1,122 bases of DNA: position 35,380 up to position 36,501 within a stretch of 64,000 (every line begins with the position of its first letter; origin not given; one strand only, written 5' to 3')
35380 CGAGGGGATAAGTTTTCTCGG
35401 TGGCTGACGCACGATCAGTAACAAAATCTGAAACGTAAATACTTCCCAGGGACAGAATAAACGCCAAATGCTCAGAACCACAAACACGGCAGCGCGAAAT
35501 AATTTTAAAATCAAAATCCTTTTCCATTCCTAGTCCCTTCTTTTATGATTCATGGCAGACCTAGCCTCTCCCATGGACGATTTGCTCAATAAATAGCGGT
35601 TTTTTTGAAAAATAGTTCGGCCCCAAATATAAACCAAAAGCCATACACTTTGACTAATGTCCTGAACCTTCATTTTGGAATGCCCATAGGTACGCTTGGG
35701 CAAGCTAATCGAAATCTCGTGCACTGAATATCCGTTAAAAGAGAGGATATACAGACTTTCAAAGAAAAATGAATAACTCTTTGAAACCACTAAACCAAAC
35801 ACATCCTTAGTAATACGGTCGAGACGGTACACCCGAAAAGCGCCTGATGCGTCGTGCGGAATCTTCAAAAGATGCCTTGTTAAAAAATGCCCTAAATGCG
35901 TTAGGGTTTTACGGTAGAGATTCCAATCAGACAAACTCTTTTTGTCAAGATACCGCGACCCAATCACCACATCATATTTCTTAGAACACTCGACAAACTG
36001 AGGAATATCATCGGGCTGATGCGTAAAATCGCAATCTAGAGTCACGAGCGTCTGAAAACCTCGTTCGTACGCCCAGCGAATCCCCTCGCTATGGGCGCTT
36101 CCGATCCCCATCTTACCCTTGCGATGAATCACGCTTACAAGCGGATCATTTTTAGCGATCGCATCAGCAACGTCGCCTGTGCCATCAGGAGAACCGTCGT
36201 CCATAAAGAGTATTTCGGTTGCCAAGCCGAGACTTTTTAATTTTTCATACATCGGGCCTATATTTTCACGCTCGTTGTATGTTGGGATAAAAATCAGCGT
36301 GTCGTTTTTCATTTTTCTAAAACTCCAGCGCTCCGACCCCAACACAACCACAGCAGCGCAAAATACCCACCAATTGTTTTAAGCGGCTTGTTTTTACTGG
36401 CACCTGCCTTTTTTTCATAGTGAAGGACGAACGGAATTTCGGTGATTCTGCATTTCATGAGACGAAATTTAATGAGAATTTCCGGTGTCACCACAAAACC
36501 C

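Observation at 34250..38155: C-methylated aminosugar module: DegT aminotransferase, two DPM1-like GT2 enzymes and a TcaB9-like sugar C-methyltransferase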

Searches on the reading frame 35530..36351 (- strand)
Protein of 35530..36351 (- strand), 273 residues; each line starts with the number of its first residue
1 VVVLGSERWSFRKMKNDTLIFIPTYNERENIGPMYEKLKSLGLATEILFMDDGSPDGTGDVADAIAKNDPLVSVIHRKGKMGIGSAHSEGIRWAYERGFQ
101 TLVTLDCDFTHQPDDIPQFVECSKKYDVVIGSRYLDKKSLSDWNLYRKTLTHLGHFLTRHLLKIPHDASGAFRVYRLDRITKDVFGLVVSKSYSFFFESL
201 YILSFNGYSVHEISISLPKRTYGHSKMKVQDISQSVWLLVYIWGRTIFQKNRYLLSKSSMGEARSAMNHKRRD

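Call 3: search_protein_families(library=pfam, proteins=[window:35530-36351:-], max_evalue=0.01)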
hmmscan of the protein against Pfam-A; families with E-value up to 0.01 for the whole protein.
window:35530-36351:- (273 aa): 1 family
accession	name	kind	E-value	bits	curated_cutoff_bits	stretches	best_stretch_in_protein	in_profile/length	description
PF00535.33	Glycos_transf_2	-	7e-27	94.8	23.3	1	20-176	2-160/168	Glycosyl transferase family 2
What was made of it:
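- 35530..36312 (-): GT2b: DPMS/DPM1-like GT2 without transmembrane helices. Predicted polyprenyl-phosphate glycosyltransferase of the cassette. Lacks the class I MT domain that is fused to it in most relatives. PF00535 (call 3).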

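Call 4: search_protein_families(library=ncbifam, proteins=[window:35530-36351:-], max_evalue=0.01)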
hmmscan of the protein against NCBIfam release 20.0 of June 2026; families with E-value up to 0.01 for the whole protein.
window:35530-36351:- (273 aa): 14 families
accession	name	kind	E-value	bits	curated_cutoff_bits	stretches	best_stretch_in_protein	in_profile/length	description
TIGR04182.1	glyco_TIGR04182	equivalog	5.8e-12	45.6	325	1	19-144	3-122/293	S-layer glycoprotein N-glycosyltransferase AglJ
NF058614.1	PPMAGASynPpgS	equivalog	9e-12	44.9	370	1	17-226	1-205/226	polyprenyl-phospho-N-acetylgalactosaminyl synthase PpgS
NF007986.1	PRK10714.1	equivalog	3.4e-11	42.7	529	1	18-231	8-214/316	undecaprenyl-phosphate 4-deoxy-4-formamido-L-arabinose transferase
NF047588.1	GlcsyltransPgfSStrep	equivalog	8.8e-10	38.3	500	1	20-228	5-206/308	glycosyltransferase PgfS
TIGR03937.1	PgaC_IcaA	equivalog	4.1e-09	35.9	422.3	1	19-109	48-136/407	poly-beta-1,6-N-acetyl-D-glucosamine synthase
NF041391.1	DPhHxTase_Halo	equivalog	5.3e-08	32.1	375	1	24-220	3-186/213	dolichyl-phosphate hexose transferase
TIGR04283.1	glyco_like_mftF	equivalog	4.6e-07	29.7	182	1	20-90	3-73/221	TIGR04283 family arsenosugar biosynthesis glycosyltransferase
TIGR03469.1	HpnB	hypoth_equivalog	3.8e-06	26.2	379.25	1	18-134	46-171/386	hopene-associated glycosyltransferase HpnB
NF007482.0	PRK10073.1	equivalog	2.8e-05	23.3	423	1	17-95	7-85/334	glycosyltransferase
NF045692.1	OglycostaseCruG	equivalog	2.9e-05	23.2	600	1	19-133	44-164/386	2'-O-glycosyltransferase CruG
TIGR01556.1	rhamnosyltran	subfamily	0.00056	19.2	200.55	1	44-139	21-117/281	rhamnosyltransferase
NF047683.1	TeichurnBiosyTuaG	equivalog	0.00062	19.5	400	1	16-125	6-113/252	teichuronic acid biosynthesis protein TuaG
NF053846.1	glyco_with_XrtP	equivalog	0.0014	17.4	520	1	20-78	45-103/440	XrtP-associated glycosyltransferase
NF041875.1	EPS_EpsD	equivalog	0.0021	17.5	370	1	20-131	3-114/325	exopolysaccharide biosynthesis glycosyltransferase EpsD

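Call 22: search_solved_structures(query=window:35530-36312:-, max_evalue=0.00001)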
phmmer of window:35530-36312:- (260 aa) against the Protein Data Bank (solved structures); distinct sequences matched with E-value up to 0.00001: 4.
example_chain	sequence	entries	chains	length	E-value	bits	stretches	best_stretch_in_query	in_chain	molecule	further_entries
5mlz_A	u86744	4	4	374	2.4e-20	76.1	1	7-219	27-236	Dolichol monophosphate mannose synthase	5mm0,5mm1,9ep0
9hwj_A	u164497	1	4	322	2.4e-09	40.1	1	7-164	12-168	Undecaprenyl-phosphate 4-deoxy-4-formamido-L-arabinose transferase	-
9bhc_C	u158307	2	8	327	3.1e-08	36.4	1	7-163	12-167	Undecaprenyl-phosphate 4-deoxy-4-formamido-L-arabinose transferase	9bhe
8vxh_A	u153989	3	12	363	4e-08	36.1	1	7-163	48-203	Undecaprenyl-phosphate 4-deoxy-4-formamido-L-arabinose transferase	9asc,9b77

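Call 37: find_related_loci(query=window:35530-36312:-, collection=metagenome_contigs, flank=6000)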
Query window:35530-36312:- (260 aa) in metagenome_contigs; peptide patterns used: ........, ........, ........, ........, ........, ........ (x = any residue, [..] = any of these).
186 stretches matched a pattern; 95 encode a relative of the query (tblastn E <= 1e-3); the best 80 are kept; 80 distinct loci.
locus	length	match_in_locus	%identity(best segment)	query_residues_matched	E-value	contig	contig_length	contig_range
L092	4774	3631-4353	59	4-244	4e-99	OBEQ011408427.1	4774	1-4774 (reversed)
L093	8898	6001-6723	59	1-241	4e-98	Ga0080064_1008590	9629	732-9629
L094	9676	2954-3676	59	1-241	4e-98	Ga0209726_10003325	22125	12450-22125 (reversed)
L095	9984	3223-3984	55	1-254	5e-95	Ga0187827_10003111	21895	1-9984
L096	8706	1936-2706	53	1-257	1e-94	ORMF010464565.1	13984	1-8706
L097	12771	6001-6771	53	1-257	1e-94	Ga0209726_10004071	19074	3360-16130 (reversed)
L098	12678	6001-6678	61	1-226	4e-94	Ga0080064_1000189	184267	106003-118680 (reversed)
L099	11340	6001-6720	55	1-240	1e-92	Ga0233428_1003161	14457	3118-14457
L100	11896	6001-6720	55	1-240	1e-92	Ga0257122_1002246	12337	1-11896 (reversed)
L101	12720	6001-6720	55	1-240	1e-92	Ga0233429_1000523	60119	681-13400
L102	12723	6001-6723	56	5-245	1e-90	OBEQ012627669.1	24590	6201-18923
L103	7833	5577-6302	54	6-247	9e-90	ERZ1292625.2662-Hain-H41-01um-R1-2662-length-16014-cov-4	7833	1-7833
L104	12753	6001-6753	53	1-253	7e-90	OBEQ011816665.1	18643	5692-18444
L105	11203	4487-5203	54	2-240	2e-88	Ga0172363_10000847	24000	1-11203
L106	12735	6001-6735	53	1-245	2e-88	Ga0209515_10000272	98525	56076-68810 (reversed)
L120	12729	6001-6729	49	3-243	3e-79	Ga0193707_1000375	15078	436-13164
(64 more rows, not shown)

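Call 58: search_solved_structures(query=window:35530-36312:-, max_evalue=1e-10, show_alignments=1)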
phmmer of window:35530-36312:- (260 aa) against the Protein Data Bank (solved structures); distinct sequences matched with E-value up to 1e-10: 1.
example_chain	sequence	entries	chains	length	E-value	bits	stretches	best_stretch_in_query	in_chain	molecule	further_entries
5mlz_A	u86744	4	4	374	2.4e-20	76.1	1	7-219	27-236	Dolichol monophosphate mannose synthase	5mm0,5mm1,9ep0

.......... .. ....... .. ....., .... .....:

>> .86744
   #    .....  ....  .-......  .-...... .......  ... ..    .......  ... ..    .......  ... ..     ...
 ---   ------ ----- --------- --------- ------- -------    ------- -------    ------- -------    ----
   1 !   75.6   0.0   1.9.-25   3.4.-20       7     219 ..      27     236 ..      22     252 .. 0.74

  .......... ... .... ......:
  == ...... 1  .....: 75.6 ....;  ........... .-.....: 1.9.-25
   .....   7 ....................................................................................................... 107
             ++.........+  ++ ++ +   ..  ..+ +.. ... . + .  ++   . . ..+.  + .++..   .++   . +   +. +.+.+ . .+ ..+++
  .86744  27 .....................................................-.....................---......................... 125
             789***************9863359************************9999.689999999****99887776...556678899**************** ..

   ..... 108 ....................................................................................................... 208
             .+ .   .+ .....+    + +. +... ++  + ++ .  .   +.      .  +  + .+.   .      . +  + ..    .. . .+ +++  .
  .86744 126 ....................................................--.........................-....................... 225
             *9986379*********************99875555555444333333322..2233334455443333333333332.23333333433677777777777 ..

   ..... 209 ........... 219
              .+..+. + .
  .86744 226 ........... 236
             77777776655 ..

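Call 65: search_protein_families(library=pfam, proteins=[L105:4481-5917:+, L120:5992-7443:+], max_evalue=0.001)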
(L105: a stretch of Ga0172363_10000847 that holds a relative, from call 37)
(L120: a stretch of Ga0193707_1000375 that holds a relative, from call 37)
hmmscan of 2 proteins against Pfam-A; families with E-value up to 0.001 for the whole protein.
L105:4481-5917:+ (478 aa): 5 families
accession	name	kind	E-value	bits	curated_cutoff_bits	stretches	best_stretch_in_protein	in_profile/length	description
PF00535.33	Glycos_transf_2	-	1.7e-22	80.5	23.3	1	8-152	2-135/168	Glycosyl transferase family 2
PF08241.18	Methyltransf_11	-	9.5e-15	55.5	21.2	1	306-399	1-95/95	Methyltransferase domain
PF13649.12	Methyltransf_25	-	3.1e-13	50.7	27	1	305-395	1-97/97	Methyltransferase domain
PF08242.18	Methyltransf_12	-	2.5e-08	35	30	1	306-397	1-98/98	Methyltransferase domain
PF13847.12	Methyltransf_31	-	3.1e-06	27.4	27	1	302-399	4-109/145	Methyltransferase domain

L120:5992-7443:+ (483 aa): 7 families
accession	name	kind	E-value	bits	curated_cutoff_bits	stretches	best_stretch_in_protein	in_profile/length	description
PF00535.33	Glycos_transf_2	-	1.4e-23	84.1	23.3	1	8-152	2-146/168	Glycosyl transferase family 2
PF08241.18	Methyltransf_11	-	1.7e-15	57.9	21.2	1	311-405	1-95/95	Methyltransferase domain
PF13649.12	Methyltransf_25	-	7.7e-14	52.6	27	1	311-401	2-97/97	Methyltransferase domain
PF08242.18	Methyltransf_12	-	1.2e-09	39.1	30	1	311-402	1-97/98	Methyltransferase domain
PF13489.12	Methyltransf_23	-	6.1e-09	36.2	27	1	287-464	4-163/164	Methyltransferase domain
PF13847.12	Methyltransf_31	-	7.7e-05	22.8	27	1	306-405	3-109/145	Methyltransferase domain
PF13641.12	Glyco_tranf_2_3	-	8.2e-05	23.2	27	1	3-129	1-129/230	Glycosyltransferase like family 2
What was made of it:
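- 35530..36312 (-): Fusion partner domain confirmed in relatives (call 65).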
